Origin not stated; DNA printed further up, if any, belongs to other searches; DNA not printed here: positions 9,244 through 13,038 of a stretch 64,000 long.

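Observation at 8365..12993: Giant VirB10 with an ~1100-residue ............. repeat array ahead of a canonical VirB10 core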

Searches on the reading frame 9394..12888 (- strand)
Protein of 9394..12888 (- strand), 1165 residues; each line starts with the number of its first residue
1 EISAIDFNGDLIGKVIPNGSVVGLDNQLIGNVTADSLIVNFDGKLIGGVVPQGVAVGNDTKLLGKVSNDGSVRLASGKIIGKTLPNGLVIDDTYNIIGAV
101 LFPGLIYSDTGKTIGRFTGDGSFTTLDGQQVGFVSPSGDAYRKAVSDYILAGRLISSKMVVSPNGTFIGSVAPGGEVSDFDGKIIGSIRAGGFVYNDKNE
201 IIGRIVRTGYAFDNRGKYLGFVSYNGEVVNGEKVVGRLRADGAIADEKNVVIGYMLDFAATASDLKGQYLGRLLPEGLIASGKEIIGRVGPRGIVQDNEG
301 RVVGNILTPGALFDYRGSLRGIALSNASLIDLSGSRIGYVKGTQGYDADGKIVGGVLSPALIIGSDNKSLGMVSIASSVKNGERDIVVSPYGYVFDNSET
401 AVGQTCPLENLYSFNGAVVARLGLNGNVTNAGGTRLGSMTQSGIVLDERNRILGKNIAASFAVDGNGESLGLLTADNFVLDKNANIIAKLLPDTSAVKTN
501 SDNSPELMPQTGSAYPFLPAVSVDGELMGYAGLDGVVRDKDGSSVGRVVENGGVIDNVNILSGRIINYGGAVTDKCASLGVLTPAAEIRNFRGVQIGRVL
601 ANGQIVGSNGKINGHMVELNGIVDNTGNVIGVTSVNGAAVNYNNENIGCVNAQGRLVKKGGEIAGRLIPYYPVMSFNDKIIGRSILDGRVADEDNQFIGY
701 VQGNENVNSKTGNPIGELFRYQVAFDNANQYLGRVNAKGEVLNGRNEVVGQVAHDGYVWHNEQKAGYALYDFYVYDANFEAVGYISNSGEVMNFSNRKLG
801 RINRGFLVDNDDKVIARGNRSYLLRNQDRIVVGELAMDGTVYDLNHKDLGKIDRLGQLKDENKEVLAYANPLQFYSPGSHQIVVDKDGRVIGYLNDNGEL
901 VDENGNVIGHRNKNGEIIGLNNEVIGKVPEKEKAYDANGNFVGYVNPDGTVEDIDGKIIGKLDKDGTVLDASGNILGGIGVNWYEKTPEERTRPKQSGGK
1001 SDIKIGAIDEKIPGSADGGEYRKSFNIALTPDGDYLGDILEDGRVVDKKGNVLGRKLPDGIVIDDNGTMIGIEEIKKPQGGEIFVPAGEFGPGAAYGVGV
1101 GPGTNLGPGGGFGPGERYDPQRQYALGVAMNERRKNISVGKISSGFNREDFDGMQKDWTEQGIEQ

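Call 41: predict_structure(alignment_id=A1)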
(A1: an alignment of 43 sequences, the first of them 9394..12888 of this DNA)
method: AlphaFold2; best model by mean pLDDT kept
length: 1165 residues; sequences in the alignment: 43
mean_pLDDT: 82.9   pTM: 0.75
mean pLDDT of the five models: 82.9, 81.9, 81.3, 80.6, 80.5
residues with pLDDT >= 90: 602; 70-90: 407; 50-70: 35; < 50: 121
segments of 3 or more residues with pLDDT < 50: 985-1024, 1076-1123, 1132-1158, 1160-1165
pLDDT, mean of each block of 10 residues (from residue 1): 85 87 90 87 89 91 88 85 93 92 91 90 91 94 89 88 91 87 91 90 92 93 91 91 89 92 91 93 91 89 92 94 96 94 92 92 89 86 83 86 90 92 89 85 92 93 92 92 91 94 91 93 94 90 90 93 94 91 93 90 93 94 92 92 93 90 90 95 95 94 89 93 94 94 94 94 92 95 92 89 88 90 91 92 87 85 86 77 85 83 85 85 84 80 83 80 85 81 48 31 27 27 58 72 73 76 70 55 30 28 29 38 53 41 33 42 36
secondary structure, 60 per line:
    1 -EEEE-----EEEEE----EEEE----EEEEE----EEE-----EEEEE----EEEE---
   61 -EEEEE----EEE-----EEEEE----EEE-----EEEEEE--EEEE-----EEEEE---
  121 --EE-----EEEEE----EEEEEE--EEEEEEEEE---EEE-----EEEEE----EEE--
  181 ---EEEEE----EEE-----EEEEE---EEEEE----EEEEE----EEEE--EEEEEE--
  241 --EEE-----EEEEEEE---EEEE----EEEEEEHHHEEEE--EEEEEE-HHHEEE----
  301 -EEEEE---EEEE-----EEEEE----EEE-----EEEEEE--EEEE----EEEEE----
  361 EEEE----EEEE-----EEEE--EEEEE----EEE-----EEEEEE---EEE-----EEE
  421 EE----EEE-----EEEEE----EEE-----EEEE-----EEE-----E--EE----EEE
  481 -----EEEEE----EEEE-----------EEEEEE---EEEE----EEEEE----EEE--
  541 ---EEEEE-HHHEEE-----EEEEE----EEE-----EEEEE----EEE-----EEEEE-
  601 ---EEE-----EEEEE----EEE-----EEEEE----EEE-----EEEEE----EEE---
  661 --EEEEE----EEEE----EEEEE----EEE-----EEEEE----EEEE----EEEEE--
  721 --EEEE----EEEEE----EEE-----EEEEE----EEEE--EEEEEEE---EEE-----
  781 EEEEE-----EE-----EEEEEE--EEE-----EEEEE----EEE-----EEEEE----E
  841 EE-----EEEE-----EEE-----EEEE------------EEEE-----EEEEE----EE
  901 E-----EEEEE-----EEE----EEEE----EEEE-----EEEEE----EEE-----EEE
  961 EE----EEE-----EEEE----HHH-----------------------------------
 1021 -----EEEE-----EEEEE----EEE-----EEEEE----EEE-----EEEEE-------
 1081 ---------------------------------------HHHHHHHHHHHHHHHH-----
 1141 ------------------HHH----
elements in order (helices of 4 or more, strands of 3 or more residues): E2-5 E11-15 E20-23 E28-32 E37-39 E45-49 E54-57 E62-66 E71-73 E79-83 E88-90 E96-101 E104-107 E113-117 E130-134 E139-144 E147-155 E159-161 E167-171 E176-178 E184-188 E193-195 E201-205 E209-213 E218-222 E227-230 E233-238 E243-245 E251-257 E261-264 E269-274 E278-281 E284-289 E294-296 E302-306 E310-313 E319-323 E328-330 E336-341 E344-347 E352-356 E361-364 E369-372 E378-381 E384-388 E393-395 E401-406 E410-412 E418-422 E427-429 E435-439 E444-446 E452-455 E461-463 E478-480 E486-490 E495-498 E510-515 E519-522 E527-531 E536-538 E544-548 E553-555 E561-565 E570-572 E578-582 E587-589 E595-599 E604-606 E612-616 E621-623 E629-633 E638-640 E646-650 E655-657 E663-667 E672-675 E680-684 E689-691 E697-701 E706-709 E714-718 E723-726 E731-735 E740-742 E748-752 E757-760 E763-769 E773-775 E781-785 E798-803 E806-808 E814-818 E823-825 E831-835 E840-842 E848-851 E857-859 E865-868 E881-884 E890-894 E899-901 E907-911 E917-919 E924-927 E932-935 E941-945 E950-952 E958-962 E967-969 E975-978 E1026-1029 E1035-1039 E1044-1046 E1052-1056 E1061-1063 E1069-1073 H1120-1135

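Call 44: fold_search(model_id=the predicted structure, library=pdb)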
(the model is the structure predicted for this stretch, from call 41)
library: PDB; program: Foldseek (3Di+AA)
matches with E <= 10: 384; with E <= 0.001: 39
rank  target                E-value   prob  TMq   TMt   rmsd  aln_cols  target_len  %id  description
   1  8qjb_A                4.1e-16  0.98  0.07  0.08  32.7      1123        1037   12  T6SS-linked Rhs repeat protein - Salmonella bongori Rhs-core domain extended N-terminus (released 2024-09-25)
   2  8qjc                  1.9e-14  0.92  0.07  0.08  29.8      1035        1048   13  T6SS-linked Rhs repeat protein - Salmonella bongori Rhs-core domain with toxin domain (released 2024-09-25)
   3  7pq5                  3.1e-14  0.90  0.07  0.08  30.4      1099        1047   13  Photorhabdus laumondii T6SS-associated Rhs protein carrying the Tre23 toxin domain (released 2021-12-01)
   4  9g41_A                2.1e-13  0.84  0.07  0.07  31.4      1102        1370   12  Mouse Teneurin2 dimer variant A0B1 (released 2026-01-21)
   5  8qja_D                3.5e-13  0.82  0.07  0.08  29.3      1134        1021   12  T6SS-linked Rhs repeat protein - Advenella mimigardefordensis VgrG-Rhs core (released 2024-09-25)
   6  8fia_A                1.3e-12  0.80  0.08  0.06  29.5      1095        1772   12  The structure of fly Teneurin self assembly (released 2023-05-03)
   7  8h8a_A                4.9e-12  0.85  0.08  0.09  30.4      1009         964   12  Type VI secretion system effector RhsP in its post-autoproteolysis and monomeric form (released 2023-01-18)
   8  6cmx_A                3.1e-11  0.66  0.07  0.07  31.4      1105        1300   12  Human Teneurin 2 extra-cellular region (released 2018-07-25)
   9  6sup                  3.1e-07  0.13  0.06  0.05  32.8      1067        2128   11  Crystal Structure of TcdB2-TccC3-Cdc42 (released 2019-12-04)
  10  6h6g                  3.3e-07  0.13  0.06  0.04  32.7      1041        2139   11  Crystal Structure of TcdB2-TccC3 without hypervariable C-terminal region (released 2018-10-03)
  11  4igl_D                5.8e-07  0.14  0.06  0.08  28.4       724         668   11  Structure of the RHS-repeat containing BC component of the secreted ABC toxin complex from Yersinia entomophaga (released 2013-08-07)
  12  4o9x                  1.3e-06  0.13  0.07  0.05  33.4      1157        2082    9  Crystal Structure of TcdB2-TccC3 (released 2014-02-26)
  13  4igl_B                1.7e-06  0.10  0.06  0.08  28.9       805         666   11  Structure of the RHS-repeat containing BC component of the secreted ABC toxin complex from Yersinia entomophaga (released 2013-08-07)
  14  8f5p_C                2.2e-06  0.15  0.07  0.07  25.0       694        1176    9  Structure of Leishmania tarentolae IFT-A (state 2) (released 2022-12-21)
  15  5juy_A                5.7e-06  0.15  0.08  0.08  26.9       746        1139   10  Active human apoptosome with procaspase-9 (released 2016-10-19)
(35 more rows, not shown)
